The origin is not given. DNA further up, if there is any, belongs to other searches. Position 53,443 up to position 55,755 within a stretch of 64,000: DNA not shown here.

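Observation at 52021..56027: Candidate RiPP-like cluster: tandem CECRxE micro-ORFs, a B12-radical SAM gene and a DMT exporter, all on the minus strand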

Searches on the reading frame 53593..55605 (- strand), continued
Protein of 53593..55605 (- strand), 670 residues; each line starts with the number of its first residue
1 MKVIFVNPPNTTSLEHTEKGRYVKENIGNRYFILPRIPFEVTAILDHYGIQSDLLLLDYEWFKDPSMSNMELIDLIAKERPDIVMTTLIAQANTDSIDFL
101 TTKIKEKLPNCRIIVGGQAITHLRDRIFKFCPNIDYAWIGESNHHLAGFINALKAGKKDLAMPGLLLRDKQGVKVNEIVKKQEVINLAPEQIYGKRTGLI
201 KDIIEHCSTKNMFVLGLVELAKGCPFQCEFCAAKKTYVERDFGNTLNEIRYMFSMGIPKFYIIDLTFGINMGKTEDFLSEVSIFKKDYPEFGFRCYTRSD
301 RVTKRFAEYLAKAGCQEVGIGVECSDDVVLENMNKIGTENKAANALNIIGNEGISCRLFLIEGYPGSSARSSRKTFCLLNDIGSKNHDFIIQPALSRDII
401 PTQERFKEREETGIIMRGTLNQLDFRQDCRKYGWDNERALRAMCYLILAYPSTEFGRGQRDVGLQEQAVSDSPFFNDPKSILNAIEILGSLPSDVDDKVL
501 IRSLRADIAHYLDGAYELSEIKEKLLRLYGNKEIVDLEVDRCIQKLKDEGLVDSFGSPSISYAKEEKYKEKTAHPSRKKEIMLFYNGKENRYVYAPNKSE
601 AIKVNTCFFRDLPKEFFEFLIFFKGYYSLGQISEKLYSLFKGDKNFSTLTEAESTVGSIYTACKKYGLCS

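Call 46: fold_search(model_id=the predicted structure, library=pdb)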
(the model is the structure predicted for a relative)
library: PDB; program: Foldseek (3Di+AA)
matches with E <= 10: 1692; with E <= 0.001: 191
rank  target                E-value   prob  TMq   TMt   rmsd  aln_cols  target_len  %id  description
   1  6wte_A                2.5e-20  1.00  0.48  0.56   5.6       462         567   18  Structure of radical S-adenosylmethionine methyltransferase, TsrM, from Kitasatospora setae with cobalamin and [4Fe-4S (released 2020-12-23)
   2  6wtf_B                6.9e-20  1.00  0.45  0.55   6.3       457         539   17  Structure of radical S-adenosylmethionine methyltransferase, TsrM, from Kitasatospora setae with tryptophan substrate  (released 2020-12-23)
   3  6wtf_A                1.0e-19  1.00  0.46  0.56   5.1       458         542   17  Structure of radical S-adenosylmethionine methyltransferase, TsrM, from Kitasatospora setae with tryptophan substrate  (released 2020-12-23)
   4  6wte_B                1.3e-19  1.00  0.49  0.60   4.4       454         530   18  Structure of radical S-adenosylmethionine methyltransferase, TsrM, from Kitasatospora setae with cobalamin and [4Fe-4S (released 2020-12-23)
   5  5ul4                  4.2e-17  1.00  0.44  0.41  17.6       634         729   16  Structure of Cobalamin-dependent S-adenosylmethionine radical enzyme OxsB with aqua-cobalamin and S-adenosylmethionine b (released 2017-04-19)
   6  5ul2                  2.9e-16  1.00  0.45  0.41  14.1       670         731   15  Structure of Apo, SeMet-labeled Cobalamin-dependent S-adenosylmethionine radical enzyme OxsB (released 2017-04-19)
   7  5ul3                  4.5e-16  1.00  0.46  0.43  14.0       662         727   16  Structure of Cobalamin-dependent S-adenosylmethionine radical enzyme OxsB with aqua-cobalamin bound (released 2017-04-19)
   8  9ccb                  5.5e-16  1.00  0.44  0.68  12.5       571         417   16  X-ray crystal structure of methyl-coenzyme M reductase glutamine methylase (MgmA) from Methanothermobacter marburgensis  (released 2025-01-01)
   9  9n1b                  5.8e-16  1.00  0.46  0.49  16.7       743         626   11  Crystal structure of CysS from Corallococcus sp. CA054B with 5'-deoxyadenosine, methionine, and pantetheinylated 3-metho (released 2026-01-28)
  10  7kdx_A                2.2e-15  1.00  0.47  0.48  11.9       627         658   16  Crystal structure of Streptomyces tokunonesis TokK with hydroxycobalamin, 5'-deoxyadenosine, and methionine (released 2022-01-12)
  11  9n1d                  4.0e-15  1.00  0.46  0.49  16.9       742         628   12  Crystal structure of CysS from Corallococcus sp. CA054B with 5'-deoxyadenosine and methionine bound (released 2026-01-28)
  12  9n1c                  6.2e-15  1.00  0.46  0.49  16.1       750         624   11  Crystal structure of CysS from Corallococcus sp. CA054B with 5'-deoxyadenosine, methionine, and pantetheinylated 3-ethox (released 2026-01-28)
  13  6fd2_A                1.0e-14  1.00  0.44  0.62  11.1       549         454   14  Radical SAM 1,2-diol dehydratase AprD4 in complex with its substrate paromamine (released 2018-01-17)
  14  7kdx_B                1.3e-14  1.00  0.47  0.47  12.0       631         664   16  Crystal structure of Streptomyces tokunonesis TokK with hydroxycobalamin, 5'-deoxyadenosine, and methionine (released 2022-01-12)
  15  7kdy_B                2.3e-14  1.00  0.49  0.49  11.8       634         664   15  Crystal structure of Streptomyces tokunonesis TokK with hydroxycobalamin, 5'-deoxyadenosine, methionine, and (2R)-pant (released 2022-01-12)
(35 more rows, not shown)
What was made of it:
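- On Class B (cobalamin-dependent) radical SAM enzymes: The full-length fold matches TsrM, OxsB, TokK, CysS and MgmA (call 46).
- Closest known: RiPP pathways that use cobalamin-dependent. Same: The fold matches solved class-B enzymes (call 46).
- Closest known: MgmA and Mmp10, the class-B radical SAM methylases of methyl-coenzyme M reductase. Same: MgmA (9ccb) is among the top structural matches (call 46).
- The best PDB folds are TsrM (E 2.5e-20), OxsB, MgmA, CysS, TokK and AprD4 (call 46). MgmA, a glutamine C-methylase, is among the closest folds of the catalytic part (call 46).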

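Call 82: search_dna_similar(query=window:53593-55605:-, collection=phages, mode=protein, max_rows=5)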
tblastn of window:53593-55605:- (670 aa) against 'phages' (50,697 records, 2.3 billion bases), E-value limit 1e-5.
No match.

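Call 90: list_cluster_members(proteins=[P0001, P0034, P0012, P0019, P0027])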
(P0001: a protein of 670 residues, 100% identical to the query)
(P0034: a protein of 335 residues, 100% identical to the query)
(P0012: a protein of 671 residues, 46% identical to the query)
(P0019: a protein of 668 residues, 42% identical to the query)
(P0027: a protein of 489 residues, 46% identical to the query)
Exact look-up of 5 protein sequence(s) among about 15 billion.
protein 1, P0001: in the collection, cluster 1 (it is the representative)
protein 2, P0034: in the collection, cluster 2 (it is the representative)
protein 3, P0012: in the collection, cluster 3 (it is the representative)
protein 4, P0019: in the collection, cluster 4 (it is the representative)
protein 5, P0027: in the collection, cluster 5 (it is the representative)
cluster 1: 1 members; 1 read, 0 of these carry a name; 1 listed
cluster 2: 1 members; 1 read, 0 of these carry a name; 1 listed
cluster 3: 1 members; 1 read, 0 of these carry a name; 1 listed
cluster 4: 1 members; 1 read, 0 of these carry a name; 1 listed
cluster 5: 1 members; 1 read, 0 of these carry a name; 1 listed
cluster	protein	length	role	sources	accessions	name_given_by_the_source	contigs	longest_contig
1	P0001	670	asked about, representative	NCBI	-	-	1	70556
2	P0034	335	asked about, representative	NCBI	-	-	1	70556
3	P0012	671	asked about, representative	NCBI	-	-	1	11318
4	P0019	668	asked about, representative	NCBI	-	-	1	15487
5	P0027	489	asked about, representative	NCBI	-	-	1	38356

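Call 92: find_encoding_contigs(protein=P0001, flank=3000, max_places=1)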
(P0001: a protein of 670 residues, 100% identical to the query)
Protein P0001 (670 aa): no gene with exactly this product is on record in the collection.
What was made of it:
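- Tried and rejected: Look-up of the window's own enzyme for an accession or organism (calls 90, 92): no name and no record.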

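Call 96: search_protein_families(library=pfam, proteins=[P0030], max_evalue=0.001)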
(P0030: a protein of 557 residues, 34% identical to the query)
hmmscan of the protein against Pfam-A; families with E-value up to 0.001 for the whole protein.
P0030 (557 aa): 2 families
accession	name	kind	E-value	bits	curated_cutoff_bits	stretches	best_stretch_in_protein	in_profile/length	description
PF04055.27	Radical_SAM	-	6.1e-19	69.2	29.5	1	201-351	5-159/166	Radical SAM superfamily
PF02310.24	B12-binding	-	0.0005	20.3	32.1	1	69-130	43-104/121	B12 binding domain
